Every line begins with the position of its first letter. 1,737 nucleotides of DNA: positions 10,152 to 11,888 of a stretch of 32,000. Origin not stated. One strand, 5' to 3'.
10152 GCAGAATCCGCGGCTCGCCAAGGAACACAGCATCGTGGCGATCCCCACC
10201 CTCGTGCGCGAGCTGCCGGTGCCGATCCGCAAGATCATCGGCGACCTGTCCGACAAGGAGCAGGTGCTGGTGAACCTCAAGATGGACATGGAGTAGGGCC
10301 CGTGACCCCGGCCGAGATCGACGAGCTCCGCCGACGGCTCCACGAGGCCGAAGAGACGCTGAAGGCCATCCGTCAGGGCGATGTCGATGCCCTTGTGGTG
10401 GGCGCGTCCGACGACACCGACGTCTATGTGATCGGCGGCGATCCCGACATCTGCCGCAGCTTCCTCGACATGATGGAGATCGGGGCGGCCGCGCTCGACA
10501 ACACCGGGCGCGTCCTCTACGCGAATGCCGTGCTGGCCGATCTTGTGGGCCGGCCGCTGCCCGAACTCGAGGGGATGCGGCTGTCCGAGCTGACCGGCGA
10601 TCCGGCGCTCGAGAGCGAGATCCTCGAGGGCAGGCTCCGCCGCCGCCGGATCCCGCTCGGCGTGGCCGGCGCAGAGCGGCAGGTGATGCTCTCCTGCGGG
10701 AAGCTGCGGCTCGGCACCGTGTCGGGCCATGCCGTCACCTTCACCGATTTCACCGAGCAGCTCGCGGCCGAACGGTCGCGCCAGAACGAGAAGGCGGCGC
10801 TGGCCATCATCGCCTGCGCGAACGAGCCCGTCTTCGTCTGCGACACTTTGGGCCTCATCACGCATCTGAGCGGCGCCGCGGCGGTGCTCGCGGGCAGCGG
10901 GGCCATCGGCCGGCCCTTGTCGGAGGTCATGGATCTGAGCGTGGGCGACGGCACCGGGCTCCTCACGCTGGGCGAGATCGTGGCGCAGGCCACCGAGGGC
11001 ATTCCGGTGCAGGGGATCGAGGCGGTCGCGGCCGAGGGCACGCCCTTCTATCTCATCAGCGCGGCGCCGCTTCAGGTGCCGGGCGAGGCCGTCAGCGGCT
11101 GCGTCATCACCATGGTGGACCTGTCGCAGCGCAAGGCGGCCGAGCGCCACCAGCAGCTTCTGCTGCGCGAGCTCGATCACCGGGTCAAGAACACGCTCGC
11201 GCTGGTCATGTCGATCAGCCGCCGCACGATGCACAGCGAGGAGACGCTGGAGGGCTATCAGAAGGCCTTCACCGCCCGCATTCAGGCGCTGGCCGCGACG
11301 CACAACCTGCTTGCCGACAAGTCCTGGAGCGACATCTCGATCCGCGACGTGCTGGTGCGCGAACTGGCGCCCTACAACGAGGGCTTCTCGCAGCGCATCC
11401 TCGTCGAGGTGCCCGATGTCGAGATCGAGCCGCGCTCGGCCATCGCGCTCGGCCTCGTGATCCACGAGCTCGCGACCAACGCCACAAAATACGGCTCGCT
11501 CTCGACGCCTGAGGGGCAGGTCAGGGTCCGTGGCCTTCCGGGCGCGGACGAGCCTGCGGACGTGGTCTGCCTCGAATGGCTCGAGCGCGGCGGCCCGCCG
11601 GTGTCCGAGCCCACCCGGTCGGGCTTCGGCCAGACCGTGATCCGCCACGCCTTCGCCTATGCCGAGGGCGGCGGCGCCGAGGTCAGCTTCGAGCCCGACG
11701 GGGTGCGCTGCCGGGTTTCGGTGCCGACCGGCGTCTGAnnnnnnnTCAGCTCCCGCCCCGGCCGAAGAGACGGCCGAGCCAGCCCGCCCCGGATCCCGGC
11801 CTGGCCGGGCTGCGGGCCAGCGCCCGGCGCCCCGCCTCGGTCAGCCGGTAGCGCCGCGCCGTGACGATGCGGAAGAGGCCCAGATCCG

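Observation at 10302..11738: HWE-type dual-PAS histidine kinase starting 5 nt after kaiB: candidate clock input/output with no partner regulator in the operon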

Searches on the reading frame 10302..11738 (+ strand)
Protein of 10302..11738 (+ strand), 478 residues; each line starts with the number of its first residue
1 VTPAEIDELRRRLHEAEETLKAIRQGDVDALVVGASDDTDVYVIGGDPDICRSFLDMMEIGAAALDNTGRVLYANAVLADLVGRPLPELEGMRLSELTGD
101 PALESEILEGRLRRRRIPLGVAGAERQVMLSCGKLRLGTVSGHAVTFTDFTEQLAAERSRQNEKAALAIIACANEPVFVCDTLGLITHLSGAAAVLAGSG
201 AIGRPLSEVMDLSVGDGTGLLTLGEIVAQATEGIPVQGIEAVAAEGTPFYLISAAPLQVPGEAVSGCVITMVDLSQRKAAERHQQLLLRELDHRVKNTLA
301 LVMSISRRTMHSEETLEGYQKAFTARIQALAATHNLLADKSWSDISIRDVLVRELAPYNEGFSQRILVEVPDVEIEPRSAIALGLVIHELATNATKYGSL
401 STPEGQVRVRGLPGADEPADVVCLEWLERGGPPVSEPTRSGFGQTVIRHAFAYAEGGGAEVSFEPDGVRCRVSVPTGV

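Call 3: search_protein_families(library=pfam, proteins=[window:10302-11738:+], max_evalue=0.01)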
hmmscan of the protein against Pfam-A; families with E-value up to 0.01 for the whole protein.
window:10302-11738:+ (478 aa): 7 families
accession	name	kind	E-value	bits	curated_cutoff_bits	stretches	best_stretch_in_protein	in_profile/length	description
PF07536.20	HWE_HK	-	2.6e-24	86.2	22.8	1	290-369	1-80/83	HWE histidine kinase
PF08448.16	PAS_4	-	1.3e-09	38.7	23.1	1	60-153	6-108/110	PAS fold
PF07568.18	HisKA_2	-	1.3e-07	32.1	22.3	1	290-351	1-65/76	Histidine kinase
PF13426.13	PAS_9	-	3e-06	27.9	27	0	175-276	2-103/103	PAS domain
PF13188.13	PAS_8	-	1.4e-05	25.3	21.8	0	52-104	4-53/65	PAS domain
PF00989.32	PAS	-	9.3e-05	22.9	22.6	0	54-112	6-66/113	PAS fold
PF13581.12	HATPase_c_2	-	0.0069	16.8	27.4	0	373-430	22-75/127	Histidine kinase-like ATPase domain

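Call 4: search_protein_families(library=ncbifam, proteins=[window:10302-11738:+], max_evalue=0.01)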
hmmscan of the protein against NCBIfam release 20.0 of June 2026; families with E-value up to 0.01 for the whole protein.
window:10302-11738:+ (478 aa): 4 families
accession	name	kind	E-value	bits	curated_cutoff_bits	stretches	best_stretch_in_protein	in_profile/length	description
NF010077.0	PRK13559.1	subfamily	9e-46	156.4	361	1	269-476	155-359/364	hypothetical protein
NF052306.1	BluLightHisKinLov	equivalog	9.8e-41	139.7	450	1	273-475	138-333/334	blue-light-activated histidine kinase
NF051872.1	HisKinPhyk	equivalog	0.00037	19.2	750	1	272-467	332-528/537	sensor histidine kinase PhyK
NF008468.0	PRK11360.1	equivalog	0.0037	15.7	646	0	166-283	270-386/616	two-component system sensor histidine kinase AtoS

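Call 18: find_homologous_proteins(query=window:10302-11738:+, max_evalue=1e-10)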
Query window:10302-11738:+ (478 aa): 856 proteins with E <= 1e-10 among 8000 candidates; the best 120 are listed.
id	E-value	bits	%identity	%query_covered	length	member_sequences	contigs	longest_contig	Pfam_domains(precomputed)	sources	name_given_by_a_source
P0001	2.1e-289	978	94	100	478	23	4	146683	PF13426.14,PF13188.14,PF08448.17,PF00989.32,PF07536.21,PF07568.19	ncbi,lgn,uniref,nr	ncbi:HWE histidine kinase domain-containing protein [Cereibacter johrii]|uniref:HWE histidine kinase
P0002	5.8e-236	802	79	100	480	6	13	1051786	PF13426.14,PF13188.14,PF08448.17,PF07536.21,PF07568.19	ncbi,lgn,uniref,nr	ncbi:PAS domain-containing protein [Cereibacter azotoformans]|uniref:histidine kinase n=1 Tax=Cereib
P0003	7.2e-232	788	84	94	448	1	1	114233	PF13188.14,PF08448.17,PF07536.21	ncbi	-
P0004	2.4e-150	519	54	99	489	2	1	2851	PF13188.14,PF08448.17,PF00989.32,PF07536.21,PF07568.19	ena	-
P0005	3.5e-145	502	53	99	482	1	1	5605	PF13426.14,PF13188.14,PF08448.17,PF00989.32,PF07536.21,PF07568.19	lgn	-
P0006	2.0e-144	500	53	99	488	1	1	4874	PF13426.14,PF13188.14,PF08448.17,PF00989.32,PF07536.21,PF07568.19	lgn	-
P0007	3.1e-144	499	52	99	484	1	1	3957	PF13426.14,PF13188.14,PF08448.17,PF00989.32,PF07536.21,PF07568.19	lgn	-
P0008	2.0e-143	497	52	99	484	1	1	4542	PF13426.14,PF13188.14,PF08448.17,PF00989.32,PF07536.21,PF07568.19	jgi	jgi:PAS domain S-box-containing protein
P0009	3.8e-143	496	51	99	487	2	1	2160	PF13426.14,PF13188.14,PF08448.17,PF00989.32,PF07536.21,PF07568.19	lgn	-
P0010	4.2e-143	496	53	99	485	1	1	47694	PF13426.14,PF13188.14,PF08448.17,PF00989.32,PF07536.21,PF07568.19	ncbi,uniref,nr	ncbi:hypothetical protein VW35_16145 [Devosia soli]|uniref:Blue-light-activated histidine kinase n=1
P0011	4.2e-143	496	53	99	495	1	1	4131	PF13426.14,PF13188.14,PF08448.17,PF00989.32,PF07536.21,PF07568.19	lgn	-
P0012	1.8e-142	494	53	99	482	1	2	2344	PF13426.14,PF13188.14,PF08448.17,PF00989.32,PF07536.21,PF07568.19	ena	-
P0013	2.1e-142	493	52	99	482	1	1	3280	PF13426.14,PF13188.14,PF08448.17,PF00989.32,PF07536.21,PF07568.19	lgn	-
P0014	2.3e-142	493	52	99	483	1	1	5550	PF13426.14,PF13188.14,PF08448.17,PF00989.32,PF07536.21,PF07568.19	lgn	-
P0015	1.5e-141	490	52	99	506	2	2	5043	PF13426.14,PF13188.14,PF08448.17,PF00989.32,PF07536.21,PF07568.19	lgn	-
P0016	1.9e-141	490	52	99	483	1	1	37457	PF13426.14,PF13188.14,PF08448.17,PF00989.32,PF07536.21,PF07568.19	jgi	-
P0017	2.1e-140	487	51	99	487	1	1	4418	PF13426.14,PF13188.14,PF08448.17,PF00989.32,PF07536.21,PF07568.19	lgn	-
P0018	4.2e-140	486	52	99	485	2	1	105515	PF13426.14,PF13188.14,PF08448.17,PF00989.32,PF07536.21,PF07568.19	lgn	-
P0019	7.3e-140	485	51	99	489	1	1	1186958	PF13596.13,PF13426.14,PF13188.14,PF08448.17,PF00989.32,PF07536.21,PF07568.19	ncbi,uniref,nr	ncbi:sensor histidine kinase [Devosia sediminis]|uniref:Blue-light-activated histidine kinase n=1 Ta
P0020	1.3e-139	484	50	100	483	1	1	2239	PF13426.14,PF13188.14,PF08448.17,PF00989.32,PF07536.21,PF07568.19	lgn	-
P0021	4.3e-139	482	50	99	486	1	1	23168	PF13596.13,PF13426.14,PF13188.14,PF08448.17,PF00989.32,PF07536.21,PF07568.19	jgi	-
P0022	1.9e-138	480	52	99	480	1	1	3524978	PF13426.14,PF13188.14,PF08448.17,PF00989.32,PF07536.21,PF07568.19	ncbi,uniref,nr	ncbi:sensor histidine kinase [Devosia rhizoryzae]|uniref:Blue-light-activated histidine kinase n=1 T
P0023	4.6e-138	479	52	99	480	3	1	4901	PF13426.14,PF13188.14,PF08448.17,PF00989.32,PF07536.21,PF07568.19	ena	-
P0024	8.5e-138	478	50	99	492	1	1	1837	PF13426.14,PF13188.14,PF08448.17,PF00989.32,PF07536.21,PF07568.19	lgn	-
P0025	2.5e-137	476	50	99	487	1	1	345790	PF13596.13,PF13426.14,PF13188.14,PF08448.17,PF00989.32,PF07536.21,PF07568.19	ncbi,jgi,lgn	jgi:PAS domain S-box-containing protein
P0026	3.0e-137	476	50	99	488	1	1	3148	PF13426.14,PF13188.14,PF08448.17,PF00989.32,PF07536.21,PF07568.19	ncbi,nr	ncbi:MAG: PAS domain S-box protein [Hyphomicrobiales bacterium]|nr:MAG: PAS domain S-box protein [Hy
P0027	3.3e-137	476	51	99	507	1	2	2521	PF13426.14,PF13188.14,PF12860.14,PF08448.17,PF00989.32,PF07536.21,PF07568.19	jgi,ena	-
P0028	3.7e-137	476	49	99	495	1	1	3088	PF13426.14,PF13188.14,PF08448.17,PF00989.32,PF07536.21,PF07568.19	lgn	-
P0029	5.5e-137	475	51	99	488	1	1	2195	PF13426.14,PF13188.14,PF08448.17,PF00989.32,PF07536.21,PF07568.19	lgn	-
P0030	6.7e-137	475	50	99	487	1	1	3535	PF13426.14,PF13188.14,PF08448.17,PF00989.32,PF07536.21,PF07568.19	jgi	-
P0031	7.5e-137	475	52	99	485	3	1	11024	PF13596.13,PF13426.14,PF13188.14,PF08448.17,PF00989.32,PF07536.21,PF07568.19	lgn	-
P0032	1.1e-136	474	50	99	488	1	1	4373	PF13596.13,PF13426.14,PF13188.14,PF08448.17,PF00989.32,PF07536.21,PF07568.19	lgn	-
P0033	1.1e-136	474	51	99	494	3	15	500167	PF13426.14,PF13188.14,PF08448.17,PF00989.32,PF07536.21,PF07568.19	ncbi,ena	-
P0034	1.6e-136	474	49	99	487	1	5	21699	PF13596.13,PF13426.14,PF13188.14,PF08448.17,PF00989.32,PF07536.21,PF07568.19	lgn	-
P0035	1.7e-136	474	50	98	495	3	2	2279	PF13426.14,PF13188.14,PF08448.17,PF00989.32,PF07536.21,PF07568.19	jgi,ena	jgi:PAS domain S-box-containing protein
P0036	3.2e-136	473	49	98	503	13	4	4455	PF13426.14,PF13188.14,PF08448.17,PF00989.32,PF07536.21,PF07568.19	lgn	-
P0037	3.2e-136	473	50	99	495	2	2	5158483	PF13426.14,PF13188.14,PF08448.17,PF00989.32,PF07536.21,PF07568.19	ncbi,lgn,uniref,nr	ncbi:sensor histidine kinase [Aquibium oceanicum]|uniref:Blue-light-activated histidine kinase n=1 T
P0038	3.9e-136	473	51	99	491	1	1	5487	PF13596.13,PF13426.14,PF13188.14,PF08448.17,PF00989.32,PF07536.21,PF07568.19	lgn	-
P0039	4.9e-136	472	52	99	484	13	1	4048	PF13426.14,PF13188.14,PF08448.17,PF00989.32,PF07536.21,PF07568.19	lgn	-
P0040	8.7e-136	471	51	99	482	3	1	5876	PF13426.14,PF13188.14,PF12860.14,PF08448.17,PF00989.32,PF07536.21,PF07568.19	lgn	-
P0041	1.5e-135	471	50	100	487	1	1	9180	PF13426.14,PF13188.14,PF08448.17,PF00989.32,PF07536.21,PF07568.19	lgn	-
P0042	1.6e-135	471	51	99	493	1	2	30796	PF13426.14,PF13188.14,PF08448.17,PF00989.32,PF07536.21,PF07568.19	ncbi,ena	-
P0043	1.8e-135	470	49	100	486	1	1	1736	PF13426.14,PF13188.14,PF08448.17,PF00989.32,PF07536.21,PF07568.19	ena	-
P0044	2.9e-135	470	50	99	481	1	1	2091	PF13596.13,PF13426.14,PF13188.14,PF12860.14,PF08448.17,PF00989.32,PF07536.21,PF07568.19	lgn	-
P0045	4.3e-135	469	52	99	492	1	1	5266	PF13426.14,PF13188.14,PF08448.17,PF00989.32,PF07536.21,PF07568.19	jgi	jgi:PAS domain S-box-containing protein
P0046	9.9e-135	468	50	98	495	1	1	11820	PF13426.14,PF13188.14,PF08448.17,PF00989.32,PF07536.21,PF07568.19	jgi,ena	-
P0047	1.4e-134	467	50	99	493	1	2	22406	PF13426.14,PF13188.14,PF08448.17,PF00989.32,PF07536.21,PF07568.19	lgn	-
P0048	1.5e-134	467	52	98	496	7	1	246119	PF13426.14,PF13188.14,PF08448.17,PF00989.32,PF07536.21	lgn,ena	-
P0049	2.8e-134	466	53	99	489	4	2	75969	PF13426.14,PF13188.14,PF08448.17,PF00989.32,PF07536.21,PF07568.19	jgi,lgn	jgi:PAS domain S-box-containing protein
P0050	3.8e-134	466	51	98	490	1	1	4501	PF13426.14,PF13188.14,PF08448.17,PF00989.32,PF07536.21,PF07568.19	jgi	jgi:PAS domain S-box-containing protein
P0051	5.3e-134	466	52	99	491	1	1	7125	PF13426.14,PF13188.14,PF08448.17,PF00989.32,PF07536.21,PF07568.19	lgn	-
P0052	7.2e-134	465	51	99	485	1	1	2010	PF13426.14,PF13188.14,PF08448.17,PF00989.32,PF07536.21,PF07568.19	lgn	-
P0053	1.1e-133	465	52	99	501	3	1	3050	PF13426.14,PF13188.14,PF08448.17,PF00989.32,PF07536.21,PF07568.19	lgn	-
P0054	1.2e-133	464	52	98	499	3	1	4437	PF13596.13,PF13426.14,PF13188.14,PF24820.2,PF08448.17,PF00989.32,PF07536.21,PF07568.19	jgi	-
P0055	3.1e-133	463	49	99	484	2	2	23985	PF13596.13,PF13426.14,PF13188.14,PF08448.17,PF00989.32,PF07536.21,PF07568.19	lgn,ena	-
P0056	3.1e-133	463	48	99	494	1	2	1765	PF13426.14,PF13188.14,PF08448.17,PF00989.32,PF07536.21,PF07568.19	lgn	-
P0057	3.9e-133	463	51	99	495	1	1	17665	PF13426.14,PF13188.14,PF12860.14,PF08448.17,PF00989.32,PF07536.21,PF07568.19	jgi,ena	-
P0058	7.5e-133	462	49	99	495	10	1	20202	PF13426.14,PF13188.14,PF08448.17,PF00989.32,PF07536.21,PF07568.19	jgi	jgi:PAS domain S-box-containing protein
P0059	1.4e-132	461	50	99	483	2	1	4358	PF13426.14,PF13188.14,PF08448.17,PF00989.32,PF07536.21,PF07568.19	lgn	-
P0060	1.5e-132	461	52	99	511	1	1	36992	PF13188.14,PF08448.17,PF00989.32,PF07536.21,PF07568.19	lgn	-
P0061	1.6e-132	461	49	99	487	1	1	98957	PF13426.14,PF13188.14,PF08448.17,PF00989.32,PF07536.21,PF07568.19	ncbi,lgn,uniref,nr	ncbi:sensor histidine kinase [Consotaella salsifontis]|uniref:Blue-light-activated histidine kinase 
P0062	2.4e-132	460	49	98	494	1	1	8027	PF13426.14,PF13188.14,PF24820.2,PF08448.17,PF00989.32,PF07536.21,PF07568.19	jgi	jgi:PAS domain S-box-containing protein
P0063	4.2e-132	459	49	98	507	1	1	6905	PF13426.14,PF13188.14,PF12860.14,PF08448.17,PF00989.32,PF07536.21,PF07568.19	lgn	-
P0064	4.2e-132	459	47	99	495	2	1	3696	PF13426.14,PF13188.14,PF08448.17,PF00989.32,PF07536.21,PF07568.19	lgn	-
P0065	4.9e-132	459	49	99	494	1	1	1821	PF13426.14,PF13188.14,PF08448.17,PF00989.32,PF07536.21,PF07568.19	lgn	-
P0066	6.5e-132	459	49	98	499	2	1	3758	PF13426.14,PF13188.14,PF08448.17,PF00989.32,PF07536.21,PF07568.19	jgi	-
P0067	7.9e-132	458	50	98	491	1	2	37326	PF13426.14,PF13188.14,PF12860.14,PF24820.2,PF08448.17,PF00989.32,PF07536.21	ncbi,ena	-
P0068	1.2e-131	458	49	98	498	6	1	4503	PF13426.14,PF13188.14,PF12860.14,PF08448.17,PF00989.32,PF07536.21,PF07568.19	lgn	-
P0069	1.9e-131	457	48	99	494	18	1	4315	PF13426.14,PF13188.14,PF08448.17,PF00989.32,PF07536.21,PF07568.19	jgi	jgi:PAS domain S-box-containing protein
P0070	2.3e-131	457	49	99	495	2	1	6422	PF13426.14,PF13188.14,PF08448.17,PF00989.32,PF07536.21,PF07568.19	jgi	jgi:PAS domain S-box-containing protein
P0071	2.8e-131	457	51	99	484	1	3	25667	PF13426.14,PF13188.14,PF08448.17,PF00989.32,PF07536.21,PF07568.19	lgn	-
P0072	3.8e-131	456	49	99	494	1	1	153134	PF13426.14,PF13188.14,PF08448.17,PF00989.32,PF07536.21,PF07568.19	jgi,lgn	-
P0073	5.7e-131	456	51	99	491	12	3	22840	PF13188.14,PF24820.2,PF08448.17,PF00989.32,PF07536.21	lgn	-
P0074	6.4e-131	455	50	98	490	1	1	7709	PF13426.14,PF13188.14,PF08448.17,PF00989.32,PF07536.21,PF07568.19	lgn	-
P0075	7.3e-131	455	48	98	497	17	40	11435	PF13426.14,PF13188.14,PF08448.17,PF00989.32,PF07536.21,PF07568.19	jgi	jgi:PAS domain S-box-containing protein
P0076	7.9e-131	455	49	99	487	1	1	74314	PF13188.14,PF08448.17,PF00989.32,PF07536.21,PF07568.19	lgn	-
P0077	8.5e-131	455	51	99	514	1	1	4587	PF13188.14,PF08448.17,PF00989.32,PF07536.21,PF07568.19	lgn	-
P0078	9.3e-131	455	49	99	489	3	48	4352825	PF13426.14,PF13188.14,PF08448.17,PF00989.32,PF07536.21,PF07568.19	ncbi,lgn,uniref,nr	ncbi:sensor histidine kinase [Rhodospirillum rubrum]|uniref:histidine kinase n=1 Tax=Rhodospirillum 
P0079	1.0e-130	455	50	99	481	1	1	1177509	PF13426.14,PF13188.14,PF08448.17,PF00989.32,PF07536.21,PF07568.19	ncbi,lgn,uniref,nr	ncbi:PAS domain S-box-containing protein [Devosia lucknowensis]|uniref:Blue-light-activated histidin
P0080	1.5e-130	454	48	98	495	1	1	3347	PF13426.14,PF13188.14,PF08448.17,PF00989.32,PF07536.21,PF07568.19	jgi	jgi:PAS domain S-box-containing protein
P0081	1.8e-130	454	48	98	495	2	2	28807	PF13426.14,PF13188.14,PF08448.17,PF00989.32,PF07536.21,PF07568.19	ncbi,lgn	-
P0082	5.2e-130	452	49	98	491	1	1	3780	PF13426.14,PF13188.14,PF12860.14,PF08448.17,PF00989.32,PF07536.21,PF07568.19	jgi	jgi:PAS domain S-box-containing protein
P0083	6.3e-130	452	48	98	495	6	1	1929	PF13426.14,PF13188.14,PF08448.17,PF00989.32,PF07536.21,PF07568.19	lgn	-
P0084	7.8e-130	452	47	100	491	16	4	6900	PF13426.14,PF13188.14,PF08448.17,PF00989.32,PF07536.21,PF07568.19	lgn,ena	-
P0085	8.0e-130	452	49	98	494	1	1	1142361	PF13426.14,PF13188.14,PF08448.17,PF00989.32,PF07536.21,PF07568.19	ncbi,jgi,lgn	jgi:PAS domain S-box-containing protein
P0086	8.1e-130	452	49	99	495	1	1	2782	PF13426.14,PF13188.14,PF08448.17,PF00989.32,PF07536.21,PF07568.19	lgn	-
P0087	1.3e-129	451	48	98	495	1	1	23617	PF13426.14,PF13188.14,PF08448.17,PF00989.32,PF07536.21,PF07568.19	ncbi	ncbi:MAG: HWE histidine kinase domain-containing protein [Acetobacteraceae bacterium]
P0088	1.6e-129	451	48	99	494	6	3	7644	PF13426.14,PF13188.14,PF08448.17,PF00989.32,PF07536.21,PF07568.19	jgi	jgi:PAS domain S-box-containing protein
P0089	1.7e-129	451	50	99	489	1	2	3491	PF13426.14,PF13188.14,PF08448.17,PF00989.32,PF07536.21,PF07568.19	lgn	-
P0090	2.4e-129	450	49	99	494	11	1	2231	PF13426.14,PF13188.14,PF08448.17,PF00989.32,PF07536.21,PF07568.19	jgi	jgi:two-component sensor histidine kinase/PAS domain-containing protein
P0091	2.7e-129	450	48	99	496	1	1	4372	PF13426.14,PF13188.14,PF24820.2,PF08448.17,PF00989.32,PF07536.21,PF07568.19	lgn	-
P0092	2.7e-129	450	48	99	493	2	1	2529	PF13426.14,PF13188.14,PF08448.17,PF00989.32,PF07536.21,PF07568.19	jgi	jgi:PAS domain S-box-containing protein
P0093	2.8e-129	450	49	98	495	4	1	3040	PF13426.14,PF13188.14,PF08448.17,PF00989.32,PF07536.21,PF07568.19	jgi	jgi:PAS domain S-box-containing protein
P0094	5.1e-129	449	49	99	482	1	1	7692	PF13188.14,PF08448.17,PF00989.32,PF07536.21,PF07568.19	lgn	-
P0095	5.3e-129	449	47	100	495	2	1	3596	PF13426.14,PF13188.14,PF08448.17,PF00989.32,PF07536.21,PF07568.19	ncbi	ncbi:MAG: sensor histidine kinase [Acetobacteraceae bacterium]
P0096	8.2e-129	448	52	99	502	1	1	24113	PF13188.14,PF08448.17,PF00989.32,PF07536.21,PF07568.19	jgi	jgi:PAS domain S-box-containing protein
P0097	8.9e-129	448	49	99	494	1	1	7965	PF13426.14,PF08448.17,PF00989.32,PF07536.21,PF07568.19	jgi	jgi:PAS domain S-box-containing protein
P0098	1.5e-128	448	49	98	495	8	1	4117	PF13426.14,PF13188.14,PF08448.17,PF00989.32,PF07536.21,PF07568.19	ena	-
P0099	1.6e-128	447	48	99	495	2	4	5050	PF13426.14,PF13188.14,PF08448.17,PF00989.32,PF07536.21,PF07568.19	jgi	jgi:PAS domain S-box-containing protein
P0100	1.7e-128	447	48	99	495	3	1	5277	PF13426.14,PF13188.14,PF08448.17,PF00989.32,PF07536.21,PF07568.19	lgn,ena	-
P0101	1.9e-128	447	49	99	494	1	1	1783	PF13426.14,PF13188.14,PF08448.17,PF00989.32,PF07536.21,PF07568.19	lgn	-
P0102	2.0e-128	447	48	99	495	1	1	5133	PF13426.14,PF13188.14,PF08448.17,PF00989.32,PF07536.21,PF07568.19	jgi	jgi:PAS domain S-box-containing protein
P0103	2.2e-128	447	48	99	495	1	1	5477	PF13426.14,PF13188.14,PF08448.17,PF00989.32,PF07536.21,PF07568.19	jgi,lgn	jgi:PAS domain S-box-containing protein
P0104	2.7e-128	447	48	99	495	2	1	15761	PF13426.14,PF13188.14,PF08448.17,PF00989.32,PF07536.21,PF07568.19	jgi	jgi:PAS domain S-box-containing protein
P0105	3.0e-128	447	48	99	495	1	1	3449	PF13426.14,PF13188.14,PF08448.17,PF00989.32,PF07536.21,PF07568.19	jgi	jgi:PAS domain S-box-containing protein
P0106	4.3e-128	446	46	98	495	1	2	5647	PF13426.14,PF13188.14,PF08448.17,PF00989.32,PF07536.21,PF07568.19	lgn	-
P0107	1.0e-127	445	51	99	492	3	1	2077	PF13426.14,PF13188.14,PF24820.2,PF08448.17,PF00989.32,PF07536.21,PF07568.19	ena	-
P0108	1.1e-127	445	47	98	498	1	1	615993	PF13426.14,PF13188.14,PF08448.17,PF00989.32,PF07536.21,PF07568.19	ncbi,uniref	ncbi:HWE histidine kinase domain-containing protein [Prosthecomicrobium sp. N25]|uniref:HWE histidin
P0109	1.1e-127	445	48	99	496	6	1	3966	PF13426.14,PF13188.14,PF08448.17,PF00989.32,PF07536.21,PF07568.19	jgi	jgi:PAS domain S-box-containing protein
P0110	1.3e-127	444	51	98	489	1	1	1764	PF13426.14,PF13188.14,PF08448.17,PF00989.32,PF07536.21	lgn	-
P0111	1.4e-127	444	48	99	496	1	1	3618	PF13426.14,PF08448.17,PF00989.32,PF07536.21,PF07568.19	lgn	-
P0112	1.4e-127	444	47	99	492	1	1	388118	PF13426.14,PF13188.14,PF08448.17,PF00989.32,PF07536.21,PF07568.19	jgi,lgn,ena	-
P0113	1.5e-127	444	49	98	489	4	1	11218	PF13426.14,PF13188.14,PF08448.17,PF00989.32,PF07536.21,PF07568.19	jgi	jgi:PAS domain S-box-containing protein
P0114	1.7e-127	444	48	99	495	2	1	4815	PF13426.14,PF13188.14,PF08448.17,PF00989.32,PF07536.21,PF07568.19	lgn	-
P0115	1.9e-127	444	49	98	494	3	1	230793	PF13426.14,PF13188.14,PF12860.14,PF08448.17,PF00989.32,PF07536.21,PF07568.19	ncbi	-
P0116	2.1e-127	444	50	99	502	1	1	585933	PF13426.14,PF13188.14,PF08448.17,PF00989.32,PF07536.21,PF07568.19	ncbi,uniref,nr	ncbi:HWE histidine kinase domain-containing protein [Aureimonas psammosilenae]|uniref:HWE histidine 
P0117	2.9e-127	443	47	99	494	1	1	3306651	PF13188.14,PF08448.17,PF00989.32,PF07536.21,PF07568.19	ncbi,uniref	ncbi:HWE histidine kinase domain-containing protein [Nitrobacter sp. NHB1]|uniref:sensor histidine k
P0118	3.0e-127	443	49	98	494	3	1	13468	PF13426.14,PF13188.14,PF12860.14,PF08448.17,PF00989.32,PF07536.21,PF07568.19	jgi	jgi:PAS domain S-box-containing protein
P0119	3.1e-127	443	50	98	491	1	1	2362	PF13426.14,PF13188.14,PF08448.17,PF00989.32,PF07536.21,PF07568.19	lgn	-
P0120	4.1e-127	443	47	100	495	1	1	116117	PF13426.14,PF13188.14,PF08448.17,PF00989.32,PF07536.21,PF07568.19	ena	-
